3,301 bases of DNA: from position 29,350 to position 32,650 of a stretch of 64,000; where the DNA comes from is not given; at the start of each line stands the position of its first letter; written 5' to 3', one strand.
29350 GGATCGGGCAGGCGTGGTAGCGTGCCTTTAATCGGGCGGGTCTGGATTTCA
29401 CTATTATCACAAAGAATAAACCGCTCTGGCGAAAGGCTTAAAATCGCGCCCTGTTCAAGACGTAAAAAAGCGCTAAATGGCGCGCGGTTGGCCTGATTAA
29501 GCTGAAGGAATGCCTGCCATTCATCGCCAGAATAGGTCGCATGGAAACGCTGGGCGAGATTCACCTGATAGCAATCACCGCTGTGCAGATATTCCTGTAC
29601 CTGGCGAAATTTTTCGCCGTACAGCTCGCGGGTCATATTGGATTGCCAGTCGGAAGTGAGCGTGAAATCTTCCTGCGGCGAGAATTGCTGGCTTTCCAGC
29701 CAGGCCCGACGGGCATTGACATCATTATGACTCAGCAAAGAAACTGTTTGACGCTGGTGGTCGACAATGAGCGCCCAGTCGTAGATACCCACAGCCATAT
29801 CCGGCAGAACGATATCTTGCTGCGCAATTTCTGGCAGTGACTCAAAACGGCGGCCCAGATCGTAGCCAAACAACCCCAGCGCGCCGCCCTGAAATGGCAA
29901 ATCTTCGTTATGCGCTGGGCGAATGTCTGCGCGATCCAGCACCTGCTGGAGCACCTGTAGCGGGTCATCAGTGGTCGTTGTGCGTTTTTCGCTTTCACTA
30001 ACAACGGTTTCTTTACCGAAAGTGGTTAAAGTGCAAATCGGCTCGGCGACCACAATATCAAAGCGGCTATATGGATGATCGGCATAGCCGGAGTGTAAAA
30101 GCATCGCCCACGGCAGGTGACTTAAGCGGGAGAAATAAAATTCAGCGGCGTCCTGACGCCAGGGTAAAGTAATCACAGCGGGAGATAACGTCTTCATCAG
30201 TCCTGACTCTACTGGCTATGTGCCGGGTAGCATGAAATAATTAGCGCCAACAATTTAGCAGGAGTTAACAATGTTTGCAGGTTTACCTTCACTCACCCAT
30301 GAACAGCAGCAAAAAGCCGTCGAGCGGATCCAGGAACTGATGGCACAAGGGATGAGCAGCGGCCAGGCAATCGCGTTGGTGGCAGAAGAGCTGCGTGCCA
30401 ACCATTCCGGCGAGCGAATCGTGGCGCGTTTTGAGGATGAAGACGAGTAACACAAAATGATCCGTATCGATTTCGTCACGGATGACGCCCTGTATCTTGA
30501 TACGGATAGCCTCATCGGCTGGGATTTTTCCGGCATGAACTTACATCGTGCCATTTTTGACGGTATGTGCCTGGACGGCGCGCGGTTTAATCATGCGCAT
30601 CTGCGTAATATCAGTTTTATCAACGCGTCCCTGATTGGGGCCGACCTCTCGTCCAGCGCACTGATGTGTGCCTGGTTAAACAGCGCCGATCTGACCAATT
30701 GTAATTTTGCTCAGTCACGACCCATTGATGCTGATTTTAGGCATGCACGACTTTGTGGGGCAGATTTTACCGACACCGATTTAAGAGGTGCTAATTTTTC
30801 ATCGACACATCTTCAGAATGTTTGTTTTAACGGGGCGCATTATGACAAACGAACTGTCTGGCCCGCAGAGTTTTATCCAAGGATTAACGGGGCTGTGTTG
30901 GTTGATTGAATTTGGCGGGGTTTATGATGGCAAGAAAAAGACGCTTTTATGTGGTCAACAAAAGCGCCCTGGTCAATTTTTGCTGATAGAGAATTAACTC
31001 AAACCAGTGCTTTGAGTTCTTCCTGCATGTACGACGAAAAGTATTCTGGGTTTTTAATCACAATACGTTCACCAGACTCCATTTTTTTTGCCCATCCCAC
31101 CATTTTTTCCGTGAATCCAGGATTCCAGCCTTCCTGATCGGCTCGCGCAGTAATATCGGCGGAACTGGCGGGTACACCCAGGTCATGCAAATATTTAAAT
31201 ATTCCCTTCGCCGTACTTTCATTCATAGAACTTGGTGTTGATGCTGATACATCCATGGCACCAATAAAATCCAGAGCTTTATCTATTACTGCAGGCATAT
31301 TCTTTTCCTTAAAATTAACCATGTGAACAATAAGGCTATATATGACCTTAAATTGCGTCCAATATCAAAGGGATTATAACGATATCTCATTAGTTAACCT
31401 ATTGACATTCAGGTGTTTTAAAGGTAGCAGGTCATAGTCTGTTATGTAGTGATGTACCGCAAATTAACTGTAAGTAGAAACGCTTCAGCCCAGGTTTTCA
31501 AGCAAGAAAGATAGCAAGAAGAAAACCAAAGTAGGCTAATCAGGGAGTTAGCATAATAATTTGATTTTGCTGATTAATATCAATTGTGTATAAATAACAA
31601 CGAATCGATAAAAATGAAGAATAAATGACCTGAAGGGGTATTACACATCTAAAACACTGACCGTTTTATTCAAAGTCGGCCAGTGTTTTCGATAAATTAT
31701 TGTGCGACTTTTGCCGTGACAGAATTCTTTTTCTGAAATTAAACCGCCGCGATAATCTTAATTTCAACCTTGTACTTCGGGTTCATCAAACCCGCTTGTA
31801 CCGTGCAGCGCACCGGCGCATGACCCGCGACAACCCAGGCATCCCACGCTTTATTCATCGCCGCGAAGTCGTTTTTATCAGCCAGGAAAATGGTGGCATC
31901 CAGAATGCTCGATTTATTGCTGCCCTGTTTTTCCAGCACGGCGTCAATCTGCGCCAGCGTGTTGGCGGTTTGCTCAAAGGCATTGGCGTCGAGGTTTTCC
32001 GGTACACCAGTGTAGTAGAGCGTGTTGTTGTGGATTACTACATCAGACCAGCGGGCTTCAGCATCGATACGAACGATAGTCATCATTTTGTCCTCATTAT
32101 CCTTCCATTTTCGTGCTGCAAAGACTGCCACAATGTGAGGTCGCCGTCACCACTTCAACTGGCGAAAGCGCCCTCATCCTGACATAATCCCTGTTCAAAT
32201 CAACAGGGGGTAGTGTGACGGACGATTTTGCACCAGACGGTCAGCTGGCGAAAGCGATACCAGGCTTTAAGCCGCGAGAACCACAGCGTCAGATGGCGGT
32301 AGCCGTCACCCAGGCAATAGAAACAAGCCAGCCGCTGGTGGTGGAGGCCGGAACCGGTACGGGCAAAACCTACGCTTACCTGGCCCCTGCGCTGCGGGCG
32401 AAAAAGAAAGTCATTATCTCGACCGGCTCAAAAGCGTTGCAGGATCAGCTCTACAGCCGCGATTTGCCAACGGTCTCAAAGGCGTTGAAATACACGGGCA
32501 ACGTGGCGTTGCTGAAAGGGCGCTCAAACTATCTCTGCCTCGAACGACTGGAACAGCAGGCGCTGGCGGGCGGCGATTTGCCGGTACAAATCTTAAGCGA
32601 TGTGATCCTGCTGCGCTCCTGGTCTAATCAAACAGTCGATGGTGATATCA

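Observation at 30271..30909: Unassigned 150-aa pentapeptide-repeat gene abutting yoaH in frame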

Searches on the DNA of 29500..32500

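Call 73: search_rna_families(source=window, start=29500, end=32500, threshold=evalue, max_evalue=0.1)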
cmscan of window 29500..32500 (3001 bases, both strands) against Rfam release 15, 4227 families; matches with E-value up to 0.1: 0.
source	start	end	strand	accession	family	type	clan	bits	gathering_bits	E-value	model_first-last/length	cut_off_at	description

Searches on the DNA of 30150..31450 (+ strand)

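Call 3: search_dna_similar(query=window:30457-30909:+, collection=ecoli_genomes, mode=near, max_rows=30, rows=spread)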
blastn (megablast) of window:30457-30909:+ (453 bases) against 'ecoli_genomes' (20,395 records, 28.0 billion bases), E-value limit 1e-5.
Records with a match: 3; places in all: 3; records where one place covers at least 80% of the query: 3.
Genomes with a match: 3 of 5426; with a place that covers at least 80% of the query: 3. Places per genome that has any: lowest 1, median 1, highest 1. On chromosomes: 3 places; on plasmids: 0.
Best place of each record, by identity: >=99% 3.
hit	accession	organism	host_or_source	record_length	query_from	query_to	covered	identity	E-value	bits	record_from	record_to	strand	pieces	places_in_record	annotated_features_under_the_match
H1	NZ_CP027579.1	Escherichia coli strain 2013C-4282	Homo sapiens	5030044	1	453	100%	100.0%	0e+0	837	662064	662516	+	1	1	pentapeptide repeat-containing protein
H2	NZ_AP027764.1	Escherichia coli strain 2017-02-2CC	Homo sapiens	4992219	1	453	100%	100.0%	0e+0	837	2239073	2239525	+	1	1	pentapeptide repeat-containing protein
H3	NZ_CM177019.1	Escherichia coli strain RMDEC465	Homo sapiens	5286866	1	453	100%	99.6%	0e+0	826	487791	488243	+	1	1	pentapeptide repeat-containing protein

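Call 6: get_annotated_region(hit=H1, flank=6000)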
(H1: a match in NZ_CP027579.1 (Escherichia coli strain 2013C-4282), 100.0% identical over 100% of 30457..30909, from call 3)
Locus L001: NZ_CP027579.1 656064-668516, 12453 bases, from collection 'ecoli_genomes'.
description: Escherichia coli strain 2013C-4282 chromosome, complete genome
organism: Escherichia coli strain 2013C-4282 (NCBI taxid 562)
replicon: chromosome; assembly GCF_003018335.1
host: Homo sapiens; source: stool; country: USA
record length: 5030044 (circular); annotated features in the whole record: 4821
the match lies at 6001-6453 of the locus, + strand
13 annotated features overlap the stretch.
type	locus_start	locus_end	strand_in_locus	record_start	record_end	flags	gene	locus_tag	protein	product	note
CDS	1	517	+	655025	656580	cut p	yoaE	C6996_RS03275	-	CNNM family cation transport protein YoaE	frameshifted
CDS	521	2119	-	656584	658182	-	pdeD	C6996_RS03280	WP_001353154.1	EAL domain-containing protein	-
CDS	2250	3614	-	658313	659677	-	sdaA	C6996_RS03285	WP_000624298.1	L-serine ammonia-lyase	-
CDS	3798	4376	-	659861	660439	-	nudL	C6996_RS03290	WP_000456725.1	CoA pyrophosphatase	-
CDS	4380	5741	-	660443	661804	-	pabB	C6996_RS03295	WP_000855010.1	aminodeoxychorismate synthase component 1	-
CDS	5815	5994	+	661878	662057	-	yoaH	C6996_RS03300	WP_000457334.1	YoaH family protein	-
CDS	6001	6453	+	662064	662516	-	-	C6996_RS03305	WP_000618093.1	pentapeptide repeat-containing protein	-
CDS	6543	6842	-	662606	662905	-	yoaC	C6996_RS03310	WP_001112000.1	DUF1889 family protein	-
CDS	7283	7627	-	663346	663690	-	yoaB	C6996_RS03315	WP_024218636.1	RidA family protein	-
CDS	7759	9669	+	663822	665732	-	yoaA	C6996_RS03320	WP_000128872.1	ATP-dependent DNA helicase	-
CDS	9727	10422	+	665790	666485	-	tsaB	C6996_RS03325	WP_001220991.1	tRNA (adenosine(37)-N6)-threonylcarbamoyltransferase complex dimerization subunit type 1 TsaB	-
CDS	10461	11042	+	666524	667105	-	yeaY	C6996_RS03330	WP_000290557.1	Slp family lipoprotein YeaY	-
CDS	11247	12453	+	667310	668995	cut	fadD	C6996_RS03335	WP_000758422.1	long-chain-fatty-acid--CoA ligase FadD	-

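Call 7: search_dna_similar(query=window:30150-31450:+, collection=ecoli_genomes, mode=near, max_rows=30, rows=spread)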
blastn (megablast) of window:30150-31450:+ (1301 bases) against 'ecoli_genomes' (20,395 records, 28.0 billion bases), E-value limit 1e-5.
Records with a match: 5424; places in all: 5459; records where one place covers at least 80% of the query: 3.
Genomes with a match: 5424 of 5426; with a place that covers at least 80% of the query: 3. Places per genome that has any: lowest 1, median 1, highest 2. On chromosomes: 5458 places; on plasmids: 1.
Best place of each record, by identity: >=99% 4; 95-99% 806; 90-95% 4610; 80-90% 4.
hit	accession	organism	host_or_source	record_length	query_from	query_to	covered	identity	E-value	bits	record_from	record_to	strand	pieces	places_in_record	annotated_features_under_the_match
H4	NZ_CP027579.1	Escherichia coli strain 2013C-4282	Homo sapiens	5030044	1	1301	100%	100.0%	0e+0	2403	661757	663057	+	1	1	pentapeptide repeat-containing protein | yoaC: DUF1889 family protein | yoaH: YoaH family protein | pabB: aminodeoxychorismate synthase component 1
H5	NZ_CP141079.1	Escherichia coli strain KE54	Homo sapiens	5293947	1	1296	65%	92.1%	6e-171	1179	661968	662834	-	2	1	yoaC: DUF1889 family protein | yoaH: YoaH family protein | pabB: aminodeoxychorismate synthase component 1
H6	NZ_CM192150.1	Escherichia coli strain Ec-23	Homo sapiens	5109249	1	1296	65%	92.1%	6e-171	1179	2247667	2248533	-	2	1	yoaC: DUF1889 family protein | yoaH: YoaH family protein | pabB: aminodeoxychorismate synthase component 1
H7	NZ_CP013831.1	Escherichia coli strain CD306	cat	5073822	1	1296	65%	91.9%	3e-169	1173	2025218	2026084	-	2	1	yoaC: DUF1889 family protein | yoaH: YoaH family protein | pabB: aminodeoxychorismate synthase component 1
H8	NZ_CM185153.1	Escherichia coli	Human feces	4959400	1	1296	65%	91.8%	6e-166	1168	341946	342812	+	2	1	yoaC: DUF1889 family protein | yoaH: YoaH family protein | pabB: aminodeoxychorismate synthase component 1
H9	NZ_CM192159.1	Escherichia coli strain CMZE046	Homo sapiens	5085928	1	1296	65%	91.8%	1e-167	1168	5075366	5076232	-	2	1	yoaC: DUF1889 family protein | yoaH: YoaH family protein | pabB: aminodeoxychorismate synthase component 1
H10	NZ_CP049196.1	Escherichia coli strain E118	dog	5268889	1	1296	65%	91.7%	3e-169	1162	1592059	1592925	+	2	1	yoaC: DUF1889 family protein | yoaH: YoaH family protein | pabB: aminodeoxychorismate synthase component 1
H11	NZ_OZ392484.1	Escherichia coli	Gallus gallus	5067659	1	1296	65%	91.7%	6e-166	1162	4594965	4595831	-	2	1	yoaC: DUF1889 family protein | yoaH: YoaH family protein | pabB: aminodeoxychorismate synthase component 1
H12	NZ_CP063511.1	Escherichia coli strain EH08-18-36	Homo sapiens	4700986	1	1296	65%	91.6%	6e-166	1157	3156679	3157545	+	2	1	yoaC: DUF1889 family protein | yoaH: YoaH family protein | pabB: aminodeoxychorismate synthase component 1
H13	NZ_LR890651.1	Escherichia coli strain MINF_2E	Homo sapiens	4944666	1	1296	65%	91.6%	6e-166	1157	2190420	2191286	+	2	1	yoaC: DUF1889 family protein | yoaH: YoaH family protein | pabB: aminodeoxychorismate synthase component 1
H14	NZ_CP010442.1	Escherichia coli K-12 strain K-12 MG1655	not applicable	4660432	1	1296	65%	91.6%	6e-166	1157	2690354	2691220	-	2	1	yoaC: DUF1889 family protein | yoaH: YoaH family protein | pabB: aminodeoxychorismate synthase component 1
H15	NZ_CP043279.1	Escherichia coli strain WCHEC025157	Homo sapiens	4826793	1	1296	65%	91.6%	6e-166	1157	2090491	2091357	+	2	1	yoaC: DUF1889 family protein | yoaH: YoaH family protein | pabB: aminodeoxychorismate synthase component 1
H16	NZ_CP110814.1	Escherichia coli strain THB42-F4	dog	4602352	1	1296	65%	91.6%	6e-166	1157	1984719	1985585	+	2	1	yoaC: DUF1889 family protein | yoaH: YoaH family protein | pabB: aminodeoxychorismate synthase component 1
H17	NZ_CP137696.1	Escherichia coli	missing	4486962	1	1296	65%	91.6%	6e-166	1157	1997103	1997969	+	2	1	yoaC: DUF1889 family protein | yoaH: YoaH family protein | pabB: aminodeoxychorismate synthase component 1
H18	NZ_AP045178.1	Escherichia coli strain JNEC-KY202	Homo sapiens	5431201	1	1296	65%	91.6%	6e-166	1157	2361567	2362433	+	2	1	yoaC: DUF1889 family protein | yoaH: YoaH family protein | pabB: aminodeoxychorismate synthase component 1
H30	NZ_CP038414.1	Escherichia coli O157:H7 strain 17B6-2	cattle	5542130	1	327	25%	97.9%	5e-157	564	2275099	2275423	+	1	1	yoaH: YoaH family protein | pabB: aminodeoxychorismate synthase component 1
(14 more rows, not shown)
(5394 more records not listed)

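Call 8: get_annotated_region(hit=H14, flank=1500)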
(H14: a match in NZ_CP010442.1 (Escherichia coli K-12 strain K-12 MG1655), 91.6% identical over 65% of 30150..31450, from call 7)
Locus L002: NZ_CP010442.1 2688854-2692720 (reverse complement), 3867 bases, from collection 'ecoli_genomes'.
description: Escherichia coli K-12 strain K-12 MG1655 chromosome, complete genome
organism: Escherichia coli K-12 strain K-12 MG1655 (NCBI taxid 83333)
replicon: chromosome; assembly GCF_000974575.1
host: -; source: not applicable; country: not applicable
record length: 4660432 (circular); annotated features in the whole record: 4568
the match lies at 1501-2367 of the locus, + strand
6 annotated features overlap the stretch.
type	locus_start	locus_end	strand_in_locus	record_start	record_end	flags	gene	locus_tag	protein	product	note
CDS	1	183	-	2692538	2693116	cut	nudL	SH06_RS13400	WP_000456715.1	CoA pyrophosphatase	-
CDS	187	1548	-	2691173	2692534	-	pabB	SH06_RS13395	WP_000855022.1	aminodeoxychorismate synthase component 1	-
CDS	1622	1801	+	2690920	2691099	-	yoaH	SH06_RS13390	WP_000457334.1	YoaH family protein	-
CDS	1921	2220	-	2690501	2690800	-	yoaC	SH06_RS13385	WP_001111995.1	DUF1889 family protein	-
CDS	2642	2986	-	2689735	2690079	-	yoaB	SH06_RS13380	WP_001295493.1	RidA family protein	-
CDS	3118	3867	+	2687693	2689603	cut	yoaA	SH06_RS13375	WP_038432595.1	ATP-dependent DNA helicase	-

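Call 27: get_annotated_region(hit=H30, flank=1500)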
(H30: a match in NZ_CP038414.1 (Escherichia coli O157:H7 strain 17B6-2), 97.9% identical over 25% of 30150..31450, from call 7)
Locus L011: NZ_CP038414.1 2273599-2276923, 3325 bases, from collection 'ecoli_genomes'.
description: Escherichia coli O157:H7 strain 17B6-2 chromosome, complete genome
organism: Escherichia coli O157:H7 strain 17B6-2 (NCBI taxid 83334)
replicon: chromosome; assembly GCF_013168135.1
host: cattle; source: cattle feces; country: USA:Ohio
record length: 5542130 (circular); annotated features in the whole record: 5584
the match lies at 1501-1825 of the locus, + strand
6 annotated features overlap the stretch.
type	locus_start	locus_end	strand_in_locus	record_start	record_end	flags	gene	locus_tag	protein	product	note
CDS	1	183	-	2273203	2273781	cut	nudL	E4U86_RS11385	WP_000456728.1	CoA pyrophosphatase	-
CDS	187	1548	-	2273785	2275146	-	pabB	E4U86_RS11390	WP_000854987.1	aminodeoxychorismate synthase component 1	-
CDS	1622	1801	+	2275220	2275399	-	yoaH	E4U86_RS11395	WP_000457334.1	YoaH family protein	-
CDS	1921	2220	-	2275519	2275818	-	yoaC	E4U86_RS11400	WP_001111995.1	DUF1889 family protein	-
CDS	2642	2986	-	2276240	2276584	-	yoaB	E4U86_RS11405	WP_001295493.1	RidA family protein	-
CDS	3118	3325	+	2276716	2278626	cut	yoaA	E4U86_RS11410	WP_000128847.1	ATP-dependent DNA helicase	-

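Call 95: search_dna_similar(query=window:30457-30909:+, collection=ecoli_genomes, mode=distant, max_rows=40, rows=spread, max_evalue=0.001)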
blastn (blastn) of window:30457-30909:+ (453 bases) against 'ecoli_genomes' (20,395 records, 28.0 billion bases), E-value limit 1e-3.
Records with a match: 3; places in all: 3; records where one place covers at least 80% of the query: 3.
Genomes with a match: 3 of 5426; with a place that covers at least 80% of the query: 3. Places per genome that has any: lowest 1, median 1, highest 1. On chromosomes: 3 places; on plasmids: 0.
Best place of each record, by identity: >=99% 3.
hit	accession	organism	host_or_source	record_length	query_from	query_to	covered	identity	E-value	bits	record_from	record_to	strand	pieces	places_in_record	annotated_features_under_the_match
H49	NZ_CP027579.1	Escherichia coli strain 2013C-4282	Homo sapiens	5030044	1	453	100%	100.0%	0e+0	818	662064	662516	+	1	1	pentapeptide repeat-containing protein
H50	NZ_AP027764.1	Escherichia coli strain 2017-02-2CC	Homo sapiens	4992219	1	453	100%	100.0%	0e+0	818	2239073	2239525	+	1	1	pentapeptide repeat-containing protein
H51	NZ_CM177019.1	Escherichia coli strain RMDEC465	Homo sapiens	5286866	1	453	100%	99.6%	0e+0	809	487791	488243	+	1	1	pentapeptide repeat-containing protein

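Call 96: get_annotated_region(hit=H50, flank=1500)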
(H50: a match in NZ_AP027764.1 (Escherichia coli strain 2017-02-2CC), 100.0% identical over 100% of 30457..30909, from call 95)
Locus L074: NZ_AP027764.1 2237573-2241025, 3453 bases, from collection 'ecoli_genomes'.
description: Escherichia coli strain 2017-02-2CC chromosome, complete genome
organism: Escherichia coli strain 2017-02-2CC (NCBI taxid 562)
replicon: chromosome; assembly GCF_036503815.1
host: Homo sapiens; source: feces; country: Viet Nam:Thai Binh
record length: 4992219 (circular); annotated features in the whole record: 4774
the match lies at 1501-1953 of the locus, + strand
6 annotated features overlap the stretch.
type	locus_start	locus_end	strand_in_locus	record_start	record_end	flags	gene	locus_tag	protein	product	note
CDS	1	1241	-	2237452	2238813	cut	pabB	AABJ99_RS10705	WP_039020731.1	aminodeoxychorismate synthase component 1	-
CDS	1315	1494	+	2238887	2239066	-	yoaH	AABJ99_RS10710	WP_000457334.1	YoaH family protein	-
CDS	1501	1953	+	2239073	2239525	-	-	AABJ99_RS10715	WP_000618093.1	pentapeptide repeat-containing protein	-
CDS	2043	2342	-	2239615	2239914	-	yoaC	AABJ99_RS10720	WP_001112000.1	DUF1889 family protein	-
CDS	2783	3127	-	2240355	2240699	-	yoaB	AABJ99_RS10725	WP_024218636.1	RidA family protein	-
CDS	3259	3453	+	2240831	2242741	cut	yoaA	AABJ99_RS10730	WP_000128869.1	ATP-dependent DNA helicase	-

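Call 97: get_annotated_region(hit=H51, flank=1500)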
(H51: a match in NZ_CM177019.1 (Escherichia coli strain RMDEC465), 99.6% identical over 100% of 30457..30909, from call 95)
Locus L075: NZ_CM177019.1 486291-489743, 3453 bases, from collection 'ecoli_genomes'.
description: Escherichia coli strain RMDEC465 chromosome, whole genome shotgun sequence
organism: Escherichia coli strain RMDEC465 (NCBI taxid 562)
replicon: chromosome; assembly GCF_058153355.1
host: Homo sapiens; source: stool; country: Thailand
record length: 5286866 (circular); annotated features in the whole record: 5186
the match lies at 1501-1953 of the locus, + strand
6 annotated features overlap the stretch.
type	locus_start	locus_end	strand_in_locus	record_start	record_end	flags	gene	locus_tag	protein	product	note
CDS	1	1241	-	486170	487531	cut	pabB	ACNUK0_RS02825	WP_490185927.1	aminodeoxychorismate synthase component 1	-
CDS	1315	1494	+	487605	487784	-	yoaH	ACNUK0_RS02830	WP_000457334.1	YoaH family protein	-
CDS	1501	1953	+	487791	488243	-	-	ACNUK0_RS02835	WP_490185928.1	pentapeptide repeat-containing protein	-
CDS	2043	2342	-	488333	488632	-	yoaC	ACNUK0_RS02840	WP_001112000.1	DUF1889 family protein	-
CDS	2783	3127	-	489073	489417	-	yoaB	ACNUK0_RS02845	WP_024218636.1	RidA family protein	-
CDS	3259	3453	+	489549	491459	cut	yoaA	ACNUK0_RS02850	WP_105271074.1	DNA repair helicase YoaA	-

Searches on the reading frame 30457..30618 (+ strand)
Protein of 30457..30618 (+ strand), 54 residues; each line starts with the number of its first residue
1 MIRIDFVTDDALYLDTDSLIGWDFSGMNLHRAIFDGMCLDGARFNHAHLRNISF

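Call 93: find_homologous_proteins(query=A7, max_evalue=0.001)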
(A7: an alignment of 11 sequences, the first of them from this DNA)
Query A7 (11 sequences) (54 aa, profile of the alignment): 16 proteins with E <= 0.001 among 163 candidates.
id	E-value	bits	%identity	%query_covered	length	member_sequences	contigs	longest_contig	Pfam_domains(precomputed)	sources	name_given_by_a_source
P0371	1.1e-19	88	54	100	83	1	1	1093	PF00805.29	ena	-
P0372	4.1e-19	86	48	100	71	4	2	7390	PF13576.13,PF00805.29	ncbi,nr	ncbi:TPA: pentapeptide repeat-containing protein, partial [Pseudomonas aeruginosa]|nr:pentapeptide r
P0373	1.2e-17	81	86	91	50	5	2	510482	-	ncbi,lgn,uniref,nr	ncbi:hypothetical protein [Escherichia sp. E2562]|uniref:hypothetical protein n=1 Tax=Escherichia sp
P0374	1.4e-17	81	69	91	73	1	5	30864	-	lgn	-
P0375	2.6e-16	77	45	91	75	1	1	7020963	PF00805.29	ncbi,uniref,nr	ncbi:pentapeptide repeat-containing protein [Pseudomonas aeruginosa]|uniref:pentapeptide repeat-cont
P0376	1.6e-15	74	41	94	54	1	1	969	PF00805.29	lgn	-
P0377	2.2e-15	74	49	91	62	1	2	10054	PF00805.29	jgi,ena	-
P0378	2.9e-15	73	42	96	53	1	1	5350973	-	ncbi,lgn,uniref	ncbi:pentapeptide repeat-containing protein [Pseudomonas sp. nanlin1]|uniref:pentapeptide repeat-con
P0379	4.5e-15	73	44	89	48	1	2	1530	PF00805.29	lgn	-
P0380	1.9e-14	71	80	94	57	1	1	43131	-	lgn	-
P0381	5.5e-13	66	46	85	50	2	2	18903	-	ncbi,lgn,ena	-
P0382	4.2e-12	63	37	94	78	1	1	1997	PF00805.29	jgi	jgi:uncharacterized protein YjbI with pentapeptide repeats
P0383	9.7e-10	56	39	67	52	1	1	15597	PF00805.29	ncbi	ncbi:MAG: pentapeptide repeat-containing protein [Spirosomataceae bacterium]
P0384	1.4e-9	55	73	89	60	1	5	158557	-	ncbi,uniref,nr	ncbi:hypothetical protein EYW98_16605 [Escherichia coli]|uniref:pentapeptide repeat-containing prote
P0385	2.4e-9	54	33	81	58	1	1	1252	PF00805.29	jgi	-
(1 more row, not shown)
